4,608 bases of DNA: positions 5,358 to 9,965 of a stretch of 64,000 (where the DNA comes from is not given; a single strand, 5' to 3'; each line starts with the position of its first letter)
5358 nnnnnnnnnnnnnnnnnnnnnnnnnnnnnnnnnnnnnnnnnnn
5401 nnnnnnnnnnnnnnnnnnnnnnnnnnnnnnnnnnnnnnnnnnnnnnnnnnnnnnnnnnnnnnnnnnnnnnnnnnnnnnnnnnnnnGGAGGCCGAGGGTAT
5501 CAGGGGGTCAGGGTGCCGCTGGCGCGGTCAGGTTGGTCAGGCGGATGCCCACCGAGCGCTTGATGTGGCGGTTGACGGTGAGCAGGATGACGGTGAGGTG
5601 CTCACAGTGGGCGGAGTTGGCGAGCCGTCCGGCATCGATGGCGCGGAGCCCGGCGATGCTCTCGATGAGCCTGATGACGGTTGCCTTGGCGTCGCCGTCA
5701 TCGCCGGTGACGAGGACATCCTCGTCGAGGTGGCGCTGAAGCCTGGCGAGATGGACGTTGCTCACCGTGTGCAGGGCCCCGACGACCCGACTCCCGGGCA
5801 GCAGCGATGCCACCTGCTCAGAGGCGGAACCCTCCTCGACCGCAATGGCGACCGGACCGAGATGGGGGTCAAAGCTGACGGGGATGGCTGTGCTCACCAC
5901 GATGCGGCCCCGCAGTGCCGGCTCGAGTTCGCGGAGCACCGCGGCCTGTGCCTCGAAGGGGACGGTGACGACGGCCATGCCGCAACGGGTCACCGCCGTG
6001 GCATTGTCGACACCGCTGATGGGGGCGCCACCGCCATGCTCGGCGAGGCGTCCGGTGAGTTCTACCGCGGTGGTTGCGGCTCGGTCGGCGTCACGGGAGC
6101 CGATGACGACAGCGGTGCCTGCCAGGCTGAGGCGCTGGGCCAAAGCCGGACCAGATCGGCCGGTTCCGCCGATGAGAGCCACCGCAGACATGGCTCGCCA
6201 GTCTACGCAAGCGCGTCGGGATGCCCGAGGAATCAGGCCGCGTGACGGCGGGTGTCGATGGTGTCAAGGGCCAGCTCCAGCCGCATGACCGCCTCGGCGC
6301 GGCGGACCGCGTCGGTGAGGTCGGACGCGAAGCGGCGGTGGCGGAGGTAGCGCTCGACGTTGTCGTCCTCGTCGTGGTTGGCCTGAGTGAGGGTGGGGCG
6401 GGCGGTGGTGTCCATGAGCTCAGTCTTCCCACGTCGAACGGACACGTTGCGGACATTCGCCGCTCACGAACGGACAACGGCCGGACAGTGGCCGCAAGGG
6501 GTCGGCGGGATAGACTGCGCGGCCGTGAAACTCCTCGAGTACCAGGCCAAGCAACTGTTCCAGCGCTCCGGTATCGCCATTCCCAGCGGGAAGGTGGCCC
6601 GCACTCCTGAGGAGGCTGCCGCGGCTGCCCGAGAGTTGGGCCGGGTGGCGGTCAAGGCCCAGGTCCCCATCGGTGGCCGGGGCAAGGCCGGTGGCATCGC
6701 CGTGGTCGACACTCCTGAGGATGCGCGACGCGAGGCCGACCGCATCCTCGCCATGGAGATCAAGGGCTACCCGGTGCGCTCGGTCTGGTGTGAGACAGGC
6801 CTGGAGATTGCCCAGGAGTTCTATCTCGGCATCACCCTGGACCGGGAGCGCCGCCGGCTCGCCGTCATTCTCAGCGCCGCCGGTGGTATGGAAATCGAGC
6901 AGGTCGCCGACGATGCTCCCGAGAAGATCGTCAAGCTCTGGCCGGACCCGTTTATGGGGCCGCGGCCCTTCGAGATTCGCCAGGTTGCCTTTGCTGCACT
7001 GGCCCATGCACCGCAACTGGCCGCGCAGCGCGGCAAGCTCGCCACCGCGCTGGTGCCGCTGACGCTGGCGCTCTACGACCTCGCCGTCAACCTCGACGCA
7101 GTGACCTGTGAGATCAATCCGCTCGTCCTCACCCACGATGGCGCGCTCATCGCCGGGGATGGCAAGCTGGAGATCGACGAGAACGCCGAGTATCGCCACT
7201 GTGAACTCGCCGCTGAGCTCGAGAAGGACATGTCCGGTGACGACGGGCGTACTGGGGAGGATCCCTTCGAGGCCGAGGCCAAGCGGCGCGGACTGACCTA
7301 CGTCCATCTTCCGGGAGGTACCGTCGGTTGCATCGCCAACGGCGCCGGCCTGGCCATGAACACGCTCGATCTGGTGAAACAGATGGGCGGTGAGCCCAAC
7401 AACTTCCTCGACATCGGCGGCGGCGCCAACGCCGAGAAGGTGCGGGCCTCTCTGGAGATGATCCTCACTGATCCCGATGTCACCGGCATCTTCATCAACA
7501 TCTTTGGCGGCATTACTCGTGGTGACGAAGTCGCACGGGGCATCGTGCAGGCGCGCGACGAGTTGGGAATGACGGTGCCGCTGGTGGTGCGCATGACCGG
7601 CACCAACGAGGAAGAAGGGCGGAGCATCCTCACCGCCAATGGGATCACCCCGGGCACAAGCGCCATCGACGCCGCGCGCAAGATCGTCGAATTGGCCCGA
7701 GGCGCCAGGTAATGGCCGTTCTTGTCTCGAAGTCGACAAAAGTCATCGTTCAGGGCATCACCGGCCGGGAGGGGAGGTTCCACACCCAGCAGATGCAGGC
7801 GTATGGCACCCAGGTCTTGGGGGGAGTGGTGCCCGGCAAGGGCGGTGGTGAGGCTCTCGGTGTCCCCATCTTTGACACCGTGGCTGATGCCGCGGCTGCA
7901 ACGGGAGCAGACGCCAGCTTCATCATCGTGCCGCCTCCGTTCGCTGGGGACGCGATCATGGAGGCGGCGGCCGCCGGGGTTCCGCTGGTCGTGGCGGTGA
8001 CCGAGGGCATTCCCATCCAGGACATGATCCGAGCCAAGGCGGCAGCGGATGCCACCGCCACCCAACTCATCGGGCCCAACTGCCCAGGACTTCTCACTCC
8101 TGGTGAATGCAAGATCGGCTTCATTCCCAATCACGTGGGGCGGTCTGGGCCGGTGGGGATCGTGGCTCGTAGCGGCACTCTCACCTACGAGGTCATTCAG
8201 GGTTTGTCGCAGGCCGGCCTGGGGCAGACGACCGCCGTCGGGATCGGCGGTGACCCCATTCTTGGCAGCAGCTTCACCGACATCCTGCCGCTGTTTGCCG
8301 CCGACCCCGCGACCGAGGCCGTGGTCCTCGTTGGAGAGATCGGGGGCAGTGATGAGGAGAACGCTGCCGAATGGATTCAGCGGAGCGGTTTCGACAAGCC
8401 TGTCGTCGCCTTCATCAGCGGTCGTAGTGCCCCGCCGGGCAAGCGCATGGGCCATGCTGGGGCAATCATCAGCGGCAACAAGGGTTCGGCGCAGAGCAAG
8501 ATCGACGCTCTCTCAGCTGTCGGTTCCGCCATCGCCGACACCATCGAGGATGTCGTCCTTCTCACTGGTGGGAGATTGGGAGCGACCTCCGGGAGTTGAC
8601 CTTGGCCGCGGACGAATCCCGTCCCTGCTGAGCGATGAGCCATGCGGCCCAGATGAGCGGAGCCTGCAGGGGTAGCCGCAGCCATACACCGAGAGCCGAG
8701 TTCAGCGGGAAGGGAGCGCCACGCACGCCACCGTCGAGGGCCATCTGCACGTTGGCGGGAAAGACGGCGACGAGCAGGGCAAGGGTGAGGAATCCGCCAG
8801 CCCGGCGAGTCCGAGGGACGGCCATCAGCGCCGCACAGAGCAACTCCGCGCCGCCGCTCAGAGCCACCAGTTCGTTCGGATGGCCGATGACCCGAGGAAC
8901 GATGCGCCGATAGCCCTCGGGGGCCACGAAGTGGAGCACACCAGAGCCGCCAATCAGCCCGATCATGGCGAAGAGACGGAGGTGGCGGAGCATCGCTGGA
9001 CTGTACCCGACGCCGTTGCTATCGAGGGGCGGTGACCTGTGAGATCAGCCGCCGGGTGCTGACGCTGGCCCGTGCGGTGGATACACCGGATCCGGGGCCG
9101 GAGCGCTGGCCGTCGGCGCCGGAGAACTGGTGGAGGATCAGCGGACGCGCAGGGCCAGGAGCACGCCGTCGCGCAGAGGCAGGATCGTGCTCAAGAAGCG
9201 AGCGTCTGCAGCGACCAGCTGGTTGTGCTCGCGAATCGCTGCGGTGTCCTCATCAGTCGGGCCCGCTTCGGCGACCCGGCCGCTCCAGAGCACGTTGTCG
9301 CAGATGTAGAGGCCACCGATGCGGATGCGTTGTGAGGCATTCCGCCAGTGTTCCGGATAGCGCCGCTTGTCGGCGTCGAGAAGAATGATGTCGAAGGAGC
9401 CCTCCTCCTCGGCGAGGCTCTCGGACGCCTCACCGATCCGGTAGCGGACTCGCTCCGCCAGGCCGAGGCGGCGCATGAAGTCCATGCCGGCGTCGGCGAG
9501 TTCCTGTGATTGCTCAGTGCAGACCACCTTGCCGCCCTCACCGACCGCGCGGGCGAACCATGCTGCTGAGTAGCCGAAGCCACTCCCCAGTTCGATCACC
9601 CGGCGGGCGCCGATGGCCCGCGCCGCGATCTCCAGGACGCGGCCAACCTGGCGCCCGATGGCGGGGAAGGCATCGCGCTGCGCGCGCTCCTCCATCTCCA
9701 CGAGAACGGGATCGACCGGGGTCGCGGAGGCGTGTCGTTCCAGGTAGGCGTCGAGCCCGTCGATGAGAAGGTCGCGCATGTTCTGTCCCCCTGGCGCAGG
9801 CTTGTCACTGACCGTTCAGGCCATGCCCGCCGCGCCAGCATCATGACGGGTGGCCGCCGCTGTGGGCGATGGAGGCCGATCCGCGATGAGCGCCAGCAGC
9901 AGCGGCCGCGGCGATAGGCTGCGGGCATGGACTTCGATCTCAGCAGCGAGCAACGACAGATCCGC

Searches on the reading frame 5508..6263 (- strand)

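Call 24: search_protein_families(library=pfam, proteins=[window:5508-6263:-], max_evalue=0.00001)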
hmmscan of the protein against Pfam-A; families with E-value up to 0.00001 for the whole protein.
window:5508-6263:- (251 aa): 1 family
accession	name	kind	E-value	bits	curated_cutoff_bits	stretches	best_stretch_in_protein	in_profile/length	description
PF03807.23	F420_oxidored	-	4.1e-14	53.4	21.6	1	28-126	2-92/94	NADP oxidoreductase coenzyme F420-dependent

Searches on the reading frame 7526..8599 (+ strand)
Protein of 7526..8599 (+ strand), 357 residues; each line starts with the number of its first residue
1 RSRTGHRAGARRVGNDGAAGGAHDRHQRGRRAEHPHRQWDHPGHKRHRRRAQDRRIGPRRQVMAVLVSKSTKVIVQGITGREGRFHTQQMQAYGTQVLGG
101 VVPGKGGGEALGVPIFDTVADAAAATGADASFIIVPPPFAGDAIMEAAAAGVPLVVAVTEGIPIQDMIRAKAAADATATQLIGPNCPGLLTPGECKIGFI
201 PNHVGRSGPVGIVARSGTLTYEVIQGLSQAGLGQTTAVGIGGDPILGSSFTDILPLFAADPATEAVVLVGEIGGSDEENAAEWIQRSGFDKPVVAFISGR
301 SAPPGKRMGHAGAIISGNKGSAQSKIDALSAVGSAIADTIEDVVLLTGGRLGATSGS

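Call 24: search_protein_families(library=pfam, proteins=[window:7526-8599:+], max_evalue=0.00001)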
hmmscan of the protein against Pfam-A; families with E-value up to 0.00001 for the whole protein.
window:7526-8599:+ (357 aa): 4 families
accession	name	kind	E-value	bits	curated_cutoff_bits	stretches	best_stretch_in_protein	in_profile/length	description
PF02629.25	CoA_binding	-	3.7e-25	89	22.3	1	69-161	2-97/97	CoA binding domain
PF00549.24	Ligase_CoA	-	1.1e-21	77.7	24.5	1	214-333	2-126/128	CoA-ligase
PF13607.11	Succ_CoA_lig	-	1.6e-10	41.3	27.4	1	208-315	2-107/138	Succinyl-CoA ligase like flavodoxin domain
PF13380.12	CoA_binding_2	-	3.1e-06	28.1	22.8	0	80-190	13-114/116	CoA binding domain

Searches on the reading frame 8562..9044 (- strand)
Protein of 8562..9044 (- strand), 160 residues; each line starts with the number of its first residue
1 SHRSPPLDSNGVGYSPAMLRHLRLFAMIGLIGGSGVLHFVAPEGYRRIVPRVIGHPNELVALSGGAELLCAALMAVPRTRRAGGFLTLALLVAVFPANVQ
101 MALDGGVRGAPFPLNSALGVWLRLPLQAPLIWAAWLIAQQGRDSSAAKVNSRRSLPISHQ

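Call 24: search_protein_families(library=pfam, proteins=[window:8562-9044:-], max_evalue=0.00001)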
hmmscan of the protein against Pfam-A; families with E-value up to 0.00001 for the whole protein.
window:8562-9044:- (160 aa): 0 families

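Call 70: search_protein_families(library=pfam, proteins=[window:8562-9044:-], max_evalue=0.05)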
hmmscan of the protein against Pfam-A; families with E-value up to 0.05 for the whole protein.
window:8562-9044:- (160 aa): 2 families
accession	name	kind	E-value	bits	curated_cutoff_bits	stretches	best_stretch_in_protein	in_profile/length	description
PF07291.16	MauE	-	0.00085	20.1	27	1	22-94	8-83/128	Methylamine utilisation protein MauE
PF13564.11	DoxX_2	-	0.019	15.6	26.3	1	28-95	7-74/103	DoxX-like family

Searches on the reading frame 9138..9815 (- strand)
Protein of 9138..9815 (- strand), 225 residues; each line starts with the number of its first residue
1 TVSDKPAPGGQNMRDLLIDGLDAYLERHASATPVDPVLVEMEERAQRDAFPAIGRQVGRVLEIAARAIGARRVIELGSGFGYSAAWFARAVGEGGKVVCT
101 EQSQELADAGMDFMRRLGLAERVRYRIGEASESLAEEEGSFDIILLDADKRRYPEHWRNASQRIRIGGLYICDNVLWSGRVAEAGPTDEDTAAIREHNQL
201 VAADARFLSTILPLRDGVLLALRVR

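Call 24: search_protein_families(library=pfam, proteins=[window:9138-9815:-], max_evalue=0.00001)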
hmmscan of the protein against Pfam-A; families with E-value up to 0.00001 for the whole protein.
window:9138-9815:- (225 aa): 4 families
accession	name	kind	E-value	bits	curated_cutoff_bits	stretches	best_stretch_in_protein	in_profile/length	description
PF01596.23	Methyltransf_3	-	1.8e-34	119.3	22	1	41-223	14-203/204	O-methyltransferase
PF13578.12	Methyltransf_24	-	5.8e-10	40.4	26.3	1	74-175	1-105/105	Methyltransferase domain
PF01135.25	PCMT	-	2.3e-09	37.8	20.3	1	71-158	75-160/210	Protein-L-isoaspartate(D-aspartate) O-methyltransferase (PCMT)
PF13649.12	Methyltransf_25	-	3.6e-07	31.2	27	1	73-148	1-73/97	Methyltransferase domain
